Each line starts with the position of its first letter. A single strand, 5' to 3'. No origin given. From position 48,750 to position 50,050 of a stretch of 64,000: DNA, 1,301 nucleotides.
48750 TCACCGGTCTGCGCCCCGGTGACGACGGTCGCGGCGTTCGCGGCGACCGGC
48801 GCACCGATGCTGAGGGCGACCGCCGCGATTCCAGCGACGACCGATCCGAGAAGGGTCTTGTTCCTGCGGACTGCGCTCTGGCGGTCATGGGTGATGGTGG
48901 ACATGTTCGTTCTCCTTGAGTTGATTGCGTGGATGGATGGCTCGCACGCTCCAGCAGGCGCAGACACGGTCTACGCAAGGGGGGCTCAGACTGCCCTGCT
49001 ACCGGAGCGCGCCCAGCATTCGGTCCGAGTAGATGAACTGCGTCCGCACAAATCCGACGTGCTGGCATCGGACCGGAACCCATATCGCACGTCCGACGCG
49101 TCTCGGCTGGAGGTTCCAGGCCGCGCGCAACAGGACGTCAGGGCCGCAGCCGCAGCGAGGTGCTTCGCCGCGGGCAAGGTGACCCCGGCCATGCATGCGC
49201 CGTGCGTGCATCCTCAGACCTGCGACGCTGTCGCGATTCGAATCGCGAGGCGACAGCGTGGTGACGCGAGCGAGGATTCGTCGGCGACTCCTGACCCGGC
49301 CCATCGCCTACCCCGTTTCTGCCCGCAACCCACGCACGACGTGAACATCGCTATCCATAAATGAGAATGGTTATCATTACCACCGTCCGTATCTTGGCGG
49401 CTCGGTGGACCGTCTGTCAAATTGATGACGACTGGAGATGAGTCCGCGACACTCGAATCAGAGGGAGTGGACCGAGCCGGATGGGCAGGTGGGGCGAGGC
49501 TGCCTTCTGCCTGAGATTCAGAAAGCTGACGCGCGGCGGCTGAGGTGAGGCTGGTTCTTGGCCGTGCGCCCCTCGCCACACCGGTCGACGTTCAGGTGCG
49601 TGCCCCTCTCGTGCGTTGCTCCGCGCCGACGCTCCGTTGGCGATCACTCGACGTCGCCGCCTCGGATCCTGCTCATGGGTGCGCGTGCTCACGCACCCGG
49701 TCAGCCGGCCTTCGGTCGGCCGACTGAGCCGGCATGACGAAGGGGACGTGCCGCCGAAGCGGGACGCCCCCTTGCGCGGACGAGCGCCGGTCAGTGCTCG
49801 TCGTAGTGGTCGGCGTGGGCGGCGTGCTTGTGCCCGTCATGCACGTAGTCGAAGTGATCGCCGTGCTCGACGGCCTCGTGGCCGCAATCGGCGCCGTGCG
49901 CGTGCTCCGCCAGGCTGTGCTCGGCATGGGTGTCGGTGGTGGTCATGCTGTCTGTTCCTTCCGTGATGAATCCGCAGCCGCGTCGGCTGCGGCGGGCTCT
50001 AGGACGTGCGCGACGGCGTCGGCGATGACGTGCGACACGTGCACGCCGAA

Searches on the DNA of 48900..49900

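Call 28: search_rna_families(source=window, start=48900, end=49900, threshold=evalue, max_evalue=1)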
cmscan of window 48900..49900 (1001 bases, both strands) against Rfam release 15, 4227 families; matches with E-value up to 1: 0.
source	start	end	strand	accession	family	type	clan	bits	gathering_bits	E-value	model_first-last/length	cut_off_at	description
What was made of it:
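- Tried and rejected: An Rfam scan of the region between the Zur box and the 232-aa gene found nothing (call 28).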
